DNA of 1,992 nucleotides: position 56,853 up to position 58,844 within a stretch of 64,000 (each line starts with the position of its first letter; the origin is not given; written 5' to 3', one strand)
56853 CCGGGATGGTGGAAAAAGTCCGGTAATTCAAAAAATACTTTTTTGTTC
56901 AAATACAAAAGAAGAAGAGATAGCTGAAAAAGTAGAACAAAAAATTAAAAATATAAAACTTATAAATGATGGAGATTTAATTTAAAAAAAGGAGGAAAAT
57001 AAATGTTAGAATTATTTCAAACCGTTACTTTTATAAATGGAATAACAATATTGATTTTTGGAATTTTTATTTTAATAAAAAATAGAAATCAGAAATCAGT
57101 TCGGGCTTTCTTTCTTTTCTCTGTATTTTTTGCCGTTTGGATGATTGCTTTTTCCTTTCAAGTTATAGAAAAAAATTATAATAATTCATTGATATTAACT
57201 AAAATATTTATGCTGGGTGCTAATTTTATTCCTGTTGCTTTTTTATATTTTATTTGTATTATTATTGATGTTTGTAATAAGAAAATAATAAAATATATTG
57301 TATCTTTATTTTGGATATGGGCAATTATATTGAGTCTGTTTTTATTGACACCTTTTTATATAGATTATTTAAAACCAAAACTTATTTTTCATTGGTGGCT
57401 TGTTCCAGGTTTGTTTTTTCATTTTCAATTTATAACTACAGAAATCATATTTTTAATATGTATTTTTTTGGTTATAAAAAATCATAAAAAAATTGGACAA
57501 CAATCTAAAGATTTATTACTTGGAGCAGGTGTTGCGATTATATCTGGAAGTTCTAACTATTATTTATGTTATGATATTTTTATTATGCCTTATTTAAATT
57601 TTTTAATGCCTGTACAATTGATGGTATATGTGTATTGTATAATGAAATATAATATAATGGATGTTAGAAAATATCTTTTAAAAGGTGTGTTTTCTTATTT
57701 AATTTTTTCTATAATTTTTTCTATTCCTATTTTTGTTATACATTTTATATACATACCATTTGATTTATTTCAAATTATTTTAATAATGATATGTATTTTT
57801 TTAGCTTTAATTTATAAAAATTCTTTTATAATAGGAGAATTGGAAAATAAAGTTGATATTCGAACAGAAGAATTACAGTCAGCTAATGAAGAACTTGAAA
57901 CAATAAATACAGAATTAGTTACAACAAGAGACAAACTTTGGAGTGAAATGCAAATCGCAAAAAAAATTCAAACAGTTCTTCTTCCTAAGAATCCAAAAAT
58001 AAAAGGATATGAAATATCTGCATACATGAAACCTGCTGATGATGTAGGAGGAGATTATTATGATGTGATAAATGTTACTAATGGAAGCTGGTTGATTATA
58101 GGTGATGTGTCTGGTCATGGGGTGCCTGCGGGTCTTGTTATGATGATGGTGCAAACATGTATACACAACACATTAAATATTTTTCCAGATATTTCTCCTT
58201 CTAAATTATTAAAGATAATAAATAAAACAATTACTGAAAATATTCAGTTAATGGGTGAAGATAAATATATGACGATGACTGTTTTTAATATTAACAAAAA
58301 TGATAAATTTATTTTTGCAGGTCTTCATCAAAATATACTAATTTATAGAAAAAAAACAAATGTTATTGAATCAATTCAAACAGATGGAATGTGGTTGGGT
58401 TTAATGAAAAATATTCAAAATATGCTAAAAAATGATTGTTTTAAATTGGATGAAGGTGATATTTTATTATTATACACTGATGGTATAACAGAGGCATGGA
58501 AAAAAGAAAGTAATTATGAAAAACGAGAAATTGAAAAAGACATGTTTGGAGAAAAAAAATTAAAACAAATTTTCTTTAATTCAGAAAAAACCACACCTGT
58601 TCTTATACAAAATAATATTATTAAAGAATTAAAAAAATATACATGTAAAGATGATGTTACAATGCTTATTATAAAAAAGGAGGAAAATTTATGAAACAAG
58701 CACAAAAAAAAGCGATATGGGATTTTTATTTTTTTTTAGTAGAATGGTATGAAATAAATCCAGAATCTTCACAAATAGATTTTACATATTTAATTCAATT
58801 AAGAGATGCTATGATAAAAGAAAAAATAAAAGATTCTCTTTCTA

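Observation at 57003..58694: Phage-encoded multi-TM sensor fused to a SpoIIE/RsbU-type PP2C phosphatase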

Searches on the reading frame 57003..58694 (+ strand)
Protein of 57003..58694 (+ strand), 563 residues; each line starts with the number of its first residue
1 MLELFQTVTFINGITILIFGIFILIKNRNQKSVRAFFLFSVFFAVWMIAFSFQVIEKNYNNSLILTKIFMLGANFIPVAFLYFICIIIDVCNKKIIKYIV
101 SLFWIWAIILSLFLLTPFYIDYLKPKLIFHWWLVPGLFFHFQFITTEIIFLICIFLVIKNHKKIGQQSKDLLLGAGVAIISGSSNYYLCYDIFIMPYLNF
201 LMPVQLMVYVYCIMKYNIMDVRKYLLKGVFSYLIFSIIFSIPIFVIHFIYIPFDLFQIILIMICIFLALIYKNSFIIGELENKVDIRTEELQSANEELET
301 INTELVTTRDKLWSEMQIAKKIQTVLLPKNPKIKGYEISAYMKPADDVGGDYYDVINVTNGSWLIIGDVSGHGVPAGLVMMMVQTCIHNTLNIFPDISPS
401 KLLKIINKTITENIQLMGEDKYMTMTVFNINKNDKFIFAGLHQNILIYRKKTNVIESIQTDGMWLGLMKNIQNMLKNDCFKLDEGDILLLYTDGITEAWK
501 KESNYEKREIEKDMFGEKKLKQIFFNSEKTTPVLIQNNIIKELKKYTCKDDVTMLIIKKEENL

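Call 3: search_protein_families(library=pfam, proteins=[window:57003-58694:+], max_evalue=0.01)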
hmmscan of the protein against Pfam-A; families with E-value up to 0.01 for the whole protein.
window:57003-58694:+ (563 aa): 2 families
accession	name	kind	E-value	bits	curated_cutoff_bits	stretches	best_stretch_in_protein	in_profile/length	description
PF07228.17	SpoIIE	-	2.2e-31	109.8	25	1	362-558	5-190/192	Stage II sporulation protein E (SpoIIE)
PF16927.11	HisKA_7TM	-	1.1e-08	35.6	28.6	1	12-221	5-222/224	N-terminal 7TM region of histidine kinase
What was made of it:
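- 57036..57665 (+): HisKA_7TM sensor core (aa 12-221, TM1-7). It retains the family motifs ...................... and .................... Pfam, call 3.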

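Call 5: search_protein_families(library=phrogs, proteins=[window:57003-58694:+], max_evalue=0.001)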
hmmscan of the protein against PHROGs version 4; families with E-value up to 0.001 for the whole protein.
window:57003-58694:+ (563 aa): 0 families

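Call 6: search_dna_similar(query=window:57003-58694:+, collection=phages, mode=protein, max_rows=30)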
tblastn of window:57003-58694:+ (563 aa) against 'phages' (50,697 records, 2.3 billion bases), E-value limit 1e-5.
Records with a match: 5; places in all: 5; records where one place covers at least 80% of the query: 0.
Best place of each record, by identity: <60% 5.
By first word of the organism name: Listeria 3; Staphylococcus 2.
By host as written in the record: Listeria monocytogenes 3; Staphylococcus aureus 2.
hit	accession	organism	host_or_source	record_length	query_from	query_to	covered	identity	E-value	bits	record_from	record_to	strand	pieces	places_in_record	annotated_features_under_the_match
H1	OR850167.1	Staphylococcus phage SA 1298 Kay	Staphylococcus aureus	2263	310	559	44%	26.4%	4e-11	72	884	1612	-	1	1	record has no annotation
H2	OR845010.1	Staphylococcus phage SA 1306 Kay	Staphylococcus aureus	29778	310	559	44%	26.4%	6e-11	72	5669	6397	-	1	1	record has no annotation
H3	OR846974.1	Listeria phage LM 4-11-1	Listeria monocytogenes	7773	305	559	45%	24.2%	1e-8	64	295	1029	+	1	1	record has no annotation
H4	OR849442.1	Listeria phage LM 4-14-1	Listeria monocytogenes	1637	305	559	45%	24.2%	1e-8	64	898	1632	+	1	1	record has no annotation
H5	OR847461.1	Listeria phage LM 4-11-1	Listeria monocytogenes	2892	305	559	45%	24.2%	1e-8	64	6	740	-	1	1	record has no annotation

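Call 7: find_homologous_proteins(query=window:57003-58694:+, max_evalue=0.00001)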
Query window:57003-58694:+ (563 aa): 2470 proteins with E <= 0.00001 among 8000 candidates; the best 120 are listed.
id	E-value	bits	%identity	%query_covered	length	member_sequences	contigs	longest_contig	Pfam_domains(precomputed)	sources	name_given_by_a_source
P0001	0.0e+0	1245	100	100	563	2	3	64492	PF16927.12,PF07228.18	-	-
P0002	2.2e-184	632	54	99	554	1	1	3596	PF16927.12,PF07228.18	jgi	jgi:serine phosphatase RsbU (regulator of sigma subunit)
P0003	2.5e-99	352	57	51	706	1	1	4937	PF07696.18,PF07695.18,PF07228.18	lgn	-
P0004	4.9e-99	351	50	56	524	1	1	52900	PF07695.18,PF16927.12,PF07228.18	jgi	jgi:serine phosphatase RsbU (regulator of sigma subunit)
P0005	8.9e-98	347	58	50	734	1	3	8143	PF07228.18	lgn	-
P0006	7.9e-97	343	46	68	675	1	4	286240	PF07695.18,PF07228.18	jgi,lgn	jgi:serine phosphatase RsbU (regulator of sigma subunit)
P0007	1.3e-96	343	55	50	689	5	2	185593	PF07696.18,PF07695.18,PF07228.18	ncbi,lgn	-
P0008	3.7e-96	341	55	50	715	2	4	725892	PF07695.18,PF07228.18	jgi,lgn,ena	-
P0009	3.8e-96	341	51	56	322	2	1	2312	PF07228.18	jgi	jgi:histidine kinase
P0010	9.2e-96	340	43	75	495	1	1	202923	PF07228.18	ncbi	-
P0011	2.9e-95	338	46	67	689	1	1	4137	PF07696.18,PF07695.18,PF07228.18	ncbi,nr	ncbi:MAG: SpoIIE family protein phosphatase [bacterium]|nr:SpoIIE family protein phosphatase [bacter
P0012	3.4e-95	338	52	50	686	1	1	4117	PF07696.18,PF07695.18,PF07228.18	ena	-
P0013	3.4e-95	338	55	50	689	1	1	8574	PF07696.18,PF07695.18,PF07228.18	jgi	jgi:serine phosphatase RsbU (regulator of sigma subunit)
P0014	3.6e-95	338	54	50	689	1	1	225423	PF07696.18,PF07695.18,PF07228.18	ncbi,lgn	-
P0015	7.7e-95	337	54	50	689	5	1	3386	PF07696.18,PF07695.18,PF07228.18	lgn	-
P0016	1.0e-94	336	44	54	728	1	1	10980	PF16927.12,PF07228.18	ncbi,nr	ncbi:MAG: SpoIIE family protein phosphatase [bacterium]|nr:SpoIIE family protein phosphatase [bacter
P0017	2.2e-94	335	52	54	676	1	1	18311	PF07696.18,PF07695.18,PF07228.18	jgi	jgi:serine phosphatase RsbU (regulator of sigma subunit)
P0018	2.3e-94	335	57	50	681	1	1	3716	PF07696.18,PF07695.18,PF07228.18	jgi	jgi:serine phosphatase RsbU (regulator of sigma subunit)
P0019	2.7e-94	335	53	50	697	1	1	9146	PF07696.18,PF07695.18,PF07228.18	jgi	jgi:serine phosphatase RsbU (regulator of sigma subunit)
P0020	3.7e-94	335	54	50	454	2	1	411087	PF07228.18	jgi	-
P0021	4.2e-94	334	46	65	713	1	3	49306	PF07695.18,PF07228.18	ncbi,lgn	-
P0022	4.8e-94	334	53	50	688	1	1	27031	PF07696.18,PF07695.18,PF07228.18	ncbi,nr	ncbi:MAG: SpoIIE family protein phosphatase [bacterium]|nr:SpoIIE family protein phosphatase [bacter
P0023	6.5e-94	334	56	50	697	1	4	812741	PF07696.18,PF07695.18,PF07228.18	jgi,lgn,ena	-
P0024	6.6e-94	334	47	64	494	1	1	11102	PF07228.18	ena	-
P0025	8.3e-94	333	55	50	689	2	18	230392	PF07696.18,PF07695.18,PF07228.18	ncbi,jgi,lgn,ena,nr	ncbi:MAG TPA: 7TM diverse intracellular signaling domain-containing protein [Spirochaetota bacterium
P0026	8.3e-94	333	51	55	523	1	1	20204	PF07695.18,PF16927.12,PF07228.18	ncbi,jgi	jgi:serine phosphatase RsbU (regulator of sigma subunit)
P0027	1.1e-93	333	54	50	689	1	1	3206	PF07696.18,PF07695.18,PF07228.18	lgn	-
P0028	1.2e-93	333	54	50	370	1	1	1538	PF07228.18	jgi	jgi:serine phosphatase RsbU (regulator of sigma subunit)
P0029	1.3e-93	333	56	50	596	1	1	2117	PF07228.18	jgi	jgi:serine phosphatase RsbU (regulator of sigma subunit)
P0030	2.0e-93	332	57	47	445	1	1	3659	PF05230.17,PF07228.18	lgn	-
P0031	2.1e-93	332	52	50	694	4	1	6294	PF07696.18,PF07695.18,PF07228.18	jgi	-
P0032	2.6e-93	332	55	50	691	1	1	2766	PF07696.18,PF07695.18,PF07228.18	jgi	jgi:serine phosphatase RsbU (regulator of sigma subunit)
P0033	2.8e-93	332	57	50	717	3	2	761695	PF07695.18,PF07228.18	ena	-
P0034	3.7e-93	331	56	50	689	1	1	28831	PF07696.18,PF07695.18,PF07228.18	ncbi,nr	ncbi:MAG: SpoIIE family protein phosphatase [bacterium]|nr:SpoIIE family protein phosphatase [bacter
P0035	4.7e-93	331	53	53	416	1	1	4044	PF07228.18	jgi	jgi:serine phosphatase RsbU (regulator of sigma subunit)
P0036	1.4e-92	329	56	50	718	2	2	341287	PF07695.18,PF07228.18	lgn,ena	-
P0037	1.8e-92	329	56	50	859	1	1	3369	PF00672.31,PF07228.18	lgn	-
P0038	2.0e-92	329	55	50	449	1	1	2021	PF07228.18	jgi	jgi:serine phosphatase RsbU (regulator of sigma subunit)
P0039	2.7e-92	328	56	50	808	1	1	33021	PF07228.18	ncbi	ncbi:SpoIIE family protein phosphatase [Spirochaetota bacterium]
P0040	3.3e-92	328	56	50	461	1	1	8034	PF07228.18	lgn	-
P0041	4.4e-92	328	54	50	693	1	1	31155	PF07696.18,PF07695.18,PF07228.18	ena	-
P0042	4.5e-92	328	55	50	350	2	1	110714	PF00672.31,PF07228.18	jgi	-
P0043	5.4e-92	327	52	50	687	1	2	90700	PF07696.18,PF07695.18,PF07228.18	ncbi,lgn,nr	ncbi:MAG: SpoIIE family protein phosphatase [Spirochaetes bacterium]|nr:SpoIIE family protein phosph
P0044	8.3e-92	327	53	50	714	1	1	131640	PF07696.18,PF07695.18,PF07228.18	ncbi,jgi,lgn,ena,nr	ncbi:MAG: SpoIIE family protein phosphatase [Proteobacteria bacterium]|nr:SpoIIE family protein phos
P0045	1.1e-91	327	48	58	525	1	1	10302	PF16927.12,PF07228.18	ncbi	-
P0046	1.3e-91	326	56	50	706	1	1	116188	PF07696.18,PF07695.18,PF07228.18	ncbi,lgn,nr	ncbi:MAG: SpoIIE family protein phosphatase [Spirochaetes bacterium]|nr:SpoIIE family protein phosph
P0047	1.3e-91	326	54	50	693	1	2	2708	PF07696.18,PF07695.18,PF07228.18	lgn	-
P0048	1.5e-91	326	56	50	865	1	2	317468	PF00672.31,PF07228.18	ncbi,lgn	-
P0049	1.6e-91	326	55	50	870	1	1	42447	PF00672.31,PF07228.18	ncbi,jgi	-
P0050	2.1e-91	326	55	50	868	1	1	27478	PF00672.31,PF07228.18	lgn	-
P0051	2.4e-91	325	56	48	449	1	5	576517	PF05230.17,PF07228.18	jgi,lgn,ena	-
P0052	3.0e-91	325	54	50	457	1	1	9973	PF07695.18,PF07228.18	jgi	jgi:serine phosphatase RsbU (regulator of sigma subunit)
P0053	3.1e-91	325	54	50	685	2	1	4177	PF07696.18,PF07695.18,PF07228.18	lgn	-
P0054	4.3e-91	325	55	50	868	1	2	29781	PF00672.31,PF07228.18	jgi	-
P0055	4.6e-91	324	52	48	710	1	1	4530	PF07695.18,PF07228.18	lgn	-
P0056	4.7e-91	324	52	50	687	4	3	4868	PF07696.18,PF07695.18,PF07228.18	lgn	-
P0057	5.1e-91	324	55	50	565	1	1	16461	PF00672.31,PF07228.18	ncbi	-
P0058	7.7e-91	324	56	50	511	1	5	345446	PF07228.18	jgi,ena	-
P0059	9.5e-91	323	54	50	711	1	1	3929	PF00672.31,PF07228.18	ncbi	-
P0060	1.0e-90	323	44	60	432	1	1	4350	PF05230.17,PF07228.18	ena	-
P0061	1.2e-90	323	55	48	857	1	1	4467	PF00672.31,PF07228.18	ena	-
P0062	1.6e-90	323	49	50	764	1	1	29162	PF16927.12,PF07228.18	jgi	jgi:serine phosphatase RsbU (regulator of sigma subunit)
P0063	1.7e-90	323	53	50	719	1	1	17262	PF07695.18,PF07228.18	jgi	jgi:serine phosphatase RsbU (regulator of sigma subunit)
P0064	1.7e-90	323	52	50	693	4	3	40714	PF07696.18,PF07695.18,PF07228.18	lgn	-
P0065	1.8e-90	322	52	50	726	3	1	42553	PF07696.18,PF07695.18,PF07228.18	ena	-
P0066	2.0e-90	322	52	53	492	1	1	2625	PF07228.18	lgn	-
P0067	2.2e-90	322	53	50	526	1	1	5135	PF16927.12,PF07228.18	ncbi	-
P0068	2.4e-90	322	51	54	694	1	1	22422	PF07696.18,PF07695.18,PF07228.18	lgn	-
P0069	2.6e-90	322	55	50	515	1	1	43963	PF07695.18,PF16927.12,PF07228.18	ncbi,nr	ncbi:MAG: SpoIIE family protein phosphatase [bacterium]|nr:SpoIIE family protein phosphatase [bacter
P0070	2.6e-90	322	54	50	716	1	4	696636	PF07695.18,PF07228.18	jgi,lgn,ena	-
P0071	2.8e-90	322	54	50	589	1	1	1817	PF07696.18,PF07695.18,PF07228.18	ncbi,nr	ncbi:MAG: SpoIIE family protein phosphatase, partial [bacterium]|nr:SpoIIE family protein phosphatas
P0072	3.2e-90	322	54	50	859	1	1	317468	PF00672.31,PF07228.18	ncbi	-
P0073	3.7e-90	321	51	50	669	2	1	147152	PF07696.18,PF07695.18,PF07228.18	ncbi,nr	ncbi:MAG: SpoIIE family protein phosphatase [Spirochaetes bacterium]|nr:SpoIIE family protein phosph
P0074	3.8e-90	321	55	50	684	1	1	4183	PF07696.18,PF07695.18,PF07228.18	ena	-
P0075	4.4e-90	321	54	50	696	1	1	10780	PF07696.18,PF07695.18,PF07228.18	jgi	-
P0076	4.8e-90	321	52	50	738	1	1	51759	PF07696.18,PF07695.18,PF07228.18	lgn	-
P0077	5.2e-90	321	55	50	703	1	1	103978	PF07696.18,PF07695.18,PF07228.18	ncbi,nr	ncbi:MAG: SpoIIE family protein phosphatase [Proteobacteria bacterium]|nr:SpoIIE family protein phos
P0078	7.0e-90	320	53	50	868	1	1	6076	PF00672.31,PF07228.18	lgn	-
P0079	7.7e-90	320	55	50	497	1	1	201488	PF07228.18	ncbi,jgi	-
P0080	1.0e-89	320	51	50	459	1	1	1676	PF16927.12,PF07228.18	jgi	jgi:serine phosphatase RsbU (regulator of sigma subunit)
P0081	1.0e-89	320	54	50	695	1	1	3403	PF07696.18,PF07695.18,PF07228.18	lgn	-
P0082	1.2e-89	320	56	47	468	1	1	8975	PF07228.18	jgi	jgi:serine phosphatase RsbU (regulator of sigma subunit)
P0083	1.4e-89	319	53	50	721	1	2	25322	PF07696.18,PF07695.18,PF07228.18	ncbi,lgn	-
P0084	1.5e-89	319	37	90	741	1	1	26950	PF07228.18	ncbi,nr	ncbi:MAG: SpoIIE family protein phosphatase [Spirochaetes bacterium]|nr:SpoIIE family protein phosph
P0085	1.6e-89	319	51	50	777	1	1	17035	PF16927.12,PF07228.18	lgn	-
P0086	1.7e-89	319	54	50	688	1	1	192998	PF07696.18,PF07695.18,PF07228.18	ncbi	-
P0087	2.7e-89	319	51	50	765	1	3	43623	PF16927.12,PF07228.18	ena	-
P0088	3.0e-89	318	54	50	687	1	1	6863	PF07696.18,PF07695.18,PF07228.18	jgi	jgi:serine phosphatase RsbU (regulator of sigma subunit)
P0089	3.8e-89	318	49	52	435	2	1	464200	PF05230.17,PF07228.18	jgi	-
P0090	4.3e-89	318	38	83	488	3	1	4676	PF07695.18,PF07228.18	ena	-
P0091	5.7e-89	317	47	56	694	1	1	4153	PF07695.18,PF07228.18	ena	-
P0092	5.7e-89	317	48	54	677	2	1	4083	PF07696.18,PF07695.18,PF07228.18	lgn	-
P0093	1.1e-88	317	54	50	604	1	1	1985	PF07696.18,PF07695.18,PF07228.18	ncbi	-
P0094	1.1e-88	317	55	50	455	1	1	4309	PF07228.18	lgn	-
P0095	1.4e-88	316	53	50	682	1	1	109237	PF07696.18,PF07695.18,PF07228.18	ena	-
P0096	1.4e-88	316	52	50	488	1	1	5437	PF07228.18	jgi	jgi:serine phosphatase RsbU (regulator of sigma subunit)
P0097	1.5e-88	316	51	50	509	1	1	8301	PF00672.31,PF07228.18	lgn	-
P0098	1.6e-88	316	52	47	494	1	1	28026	PF07228.18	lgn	-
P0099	1.8e-88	316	55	50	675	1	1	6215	PF07696.18,PF07695.18,PF07228.18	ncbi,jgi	jgi:serine phosphatase RsbU (regulator of sigma subunit)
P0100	1.8e-88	316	51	50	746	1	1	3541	PF00672.31,PF07228.18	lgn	-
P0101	1.8e-88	316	55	50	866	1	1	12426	PF07228.18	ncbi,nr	ncbi:MAG: SpoIIE family protein phosphatase [bacterium]|nr:SpoIIE family protein phosphatase [bacter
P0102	2.0e-88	316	53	51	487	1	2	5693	PF07228.18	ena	-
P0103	2.2e-88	316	54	50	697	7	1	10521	PF07696.18,PF07695.18,PF07228.18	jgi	jgi:serine phosphatase RsbU (regulator of sigma subunit)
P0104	2.5e-88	315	39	89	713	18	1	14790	PF07696.18,PF07695.18,PF07228.18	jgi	-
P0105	2.7e-88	315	51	50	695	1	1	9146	PF07696.18,PF07695.18,PF07228.18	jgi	jgi:serine phosphatase RsbU (regulator of sigma subunit)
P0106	3.2e-88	315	52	50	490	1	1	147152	PF07228.18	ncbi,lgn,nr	ncbi:MAG: SpoIIE family protein phosphatase [Spirochaetes bacterium]|nr:SpoIIE family protein phosph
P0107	4.3e-88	315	54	50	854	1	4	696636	PF00672.31,PF07228.18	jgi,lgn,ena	-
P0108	7.1e-88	314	51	50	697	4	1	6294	PF07696.18,PF07695.18,PF07228.18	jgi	-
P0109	7.2e-88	314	50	50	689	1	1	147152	PF07696.18,PF07695.18,PF07228.18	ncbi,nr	ncbi:MAG: SpoIIE family protein phosphatase [Spirochaetes bacterium]|nr:SpoIIE family protein phosph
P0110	7.8e-88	314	53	50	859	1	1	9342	PF00672.31,PF07228.18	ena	-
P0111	8.9e-88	314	49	53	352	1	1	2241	PF01590.33,PF07228.18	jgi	jgi:serine phosphatase RsbU (regulator of sigma subunit)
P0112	1.2e-87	313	55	50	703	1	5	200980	PF07696.18,PF07695.18,PF07228.18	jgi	jgi:serine phosphatase RsbU (regulator of sigma subunit)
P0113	1.2e-87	313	50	54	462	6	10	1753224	PF07228.18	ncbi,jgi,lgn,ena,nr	ncbi:MAG TPA: SpoIIE family protein phosphatase [Spirochaetota bacterium]|nr:SpoIIE family protein p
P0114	1.6e-87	313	53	50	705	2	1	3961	PF07696.18,PF07695.18,PF07228.18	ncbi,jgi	jgi:serine phosphatase RsbU (regulator of sigma subunit)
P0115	1.7e-87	313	53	50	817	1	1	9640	PF00672.31,PF07228.18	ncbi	ncbi:SpoIIE family protein phosphatase [Spirochaetota bacterium]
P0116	1.8e-87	313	52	50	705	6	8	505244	PF07696.18,PF07695.18,PF07228.18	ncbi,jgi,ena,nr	ncbi:MAG TPA: 7TM diverse intracellular signaling domain-containing protein [Spirochaetota bacterium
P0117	1.8e-87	313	50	52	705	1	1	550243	PF07228.18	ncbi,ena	-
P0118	1.9e-87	313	53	50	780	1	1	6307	PF00672.31,PF07228.18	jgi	jgi:serine phosphatase RsbU (regulator of sigma subunit)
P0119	2.0e-87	312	50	49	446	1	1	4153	PF05230.17,PF07228.18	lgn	-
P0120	2.7e-87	312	48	54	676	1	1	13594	PF07696.18,PF07695.18,PF07228.18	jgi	jgi:serine phosphatase RsbU (regulator of sigma subunit)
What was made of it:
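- Closest known: 7TMR-DISM receptors with PP2C outputs. Same: Many top hits have this architecture (call 7).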

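Call 8: find_related_loci(query=window:57003-58694:+, collection=viral_contigs, flank=8000)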
Query window:57003-58694:+ (563 aa) in viral_contigs; peptide patterns used: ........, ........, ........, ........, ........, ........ (x = any residue, [..] = any of these).
No stretch of DNA in the collection matches any of the patterns.

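Call 9: find_encoding_contigs(protein=P0001, flank=10000, max_places=6)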
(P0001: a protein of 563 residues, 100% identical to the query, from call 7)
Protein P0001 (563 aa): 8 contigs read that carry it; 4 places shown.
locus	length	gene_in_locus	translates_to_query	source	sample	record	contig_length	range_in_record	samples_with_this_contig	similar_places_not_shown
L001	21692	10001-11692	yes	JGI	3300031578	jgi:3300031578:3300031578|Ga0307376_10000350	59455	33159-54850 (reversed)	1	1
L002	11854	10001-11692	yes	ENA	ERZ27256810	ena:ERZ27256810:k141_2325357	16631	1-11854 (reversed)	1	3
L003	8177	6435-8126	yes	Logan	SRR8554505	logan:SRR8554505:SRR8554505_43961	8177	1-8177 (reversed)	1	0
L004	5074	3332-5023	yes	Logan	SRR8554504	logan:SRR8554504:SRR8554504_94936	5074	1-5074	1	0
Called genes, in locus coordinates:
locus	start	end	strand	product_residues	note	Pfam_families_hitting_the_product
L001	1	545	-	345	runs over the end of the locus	-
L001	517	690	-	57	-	-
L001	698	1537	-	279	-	-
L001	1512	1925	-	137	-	PF14489:QueF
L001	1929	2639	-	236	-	PF06508:QueC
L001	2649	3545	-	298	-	PF01227:GTP_cyclohydroI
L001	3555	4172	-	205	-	PF04055:Radical_SAM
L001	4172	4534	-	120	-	PF01242:PTPS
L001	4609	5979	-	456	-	PF03796:DnaB_C (weak)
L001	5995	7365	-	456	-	-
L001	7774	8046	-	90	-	-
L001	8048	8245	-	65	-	-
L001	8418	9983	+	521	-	PF04851:ResIII, PF00270:DEAD (faint), PF00271:Helicase_C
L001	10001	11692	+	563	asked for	PF16927:HisKA_7TM, PF07228:SpoIIE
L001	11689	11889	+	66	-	-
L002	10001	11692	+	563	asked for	PF16927:HisKA_7TM, PF07228:SpoIIE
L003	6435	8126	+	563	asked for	PF16927:HisKA_7TM, PF07228:SpoIIE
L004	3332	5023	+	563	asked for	PF16927:HisKA_7TM, PF07228:SpoIIE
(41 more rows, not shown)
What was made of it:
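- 57003..58694 (+): Gene for the 563-aa membrane sensor / S-helix / PP2C (SpoIIE/RsbU-type) serine phosphatase. The identical protein is found on 8 contigs from several samples (call 9).
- The protein is identical and intact on 8 contigs (call 9). It is identical and intact in several samples (call 9).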

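Call 10: find_encoding_contigs(protein=P0002, flank=10000, max_places=6)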
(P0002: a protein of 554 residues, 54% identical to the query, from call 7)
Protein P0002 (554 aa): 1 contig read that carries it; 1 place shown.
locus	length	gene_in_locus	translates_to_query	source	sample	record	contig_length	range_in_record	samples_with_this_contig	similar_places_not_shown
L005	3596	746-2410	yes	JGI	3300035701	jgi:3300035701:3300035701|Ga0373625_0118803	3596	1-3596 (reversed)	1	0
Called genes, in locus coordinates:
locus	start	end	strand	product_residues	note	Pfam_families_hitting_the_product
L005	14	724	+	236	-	PF00271:Helicase_C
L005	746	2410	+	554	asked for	PF16927:HisKA_7TM, PF07228:SpoIIE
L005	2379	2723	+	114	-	PF01740:STAS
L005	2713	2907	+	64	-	-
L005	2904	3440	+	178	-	-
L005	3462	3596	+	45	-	?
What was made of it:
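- On Partner-switching system (RsbU-RsbV-RsbW-sigma type): Only genetic linkage in L005 (call 10).
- In L005 the STAS gene sits in the replication operon, not the head block (call 10).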
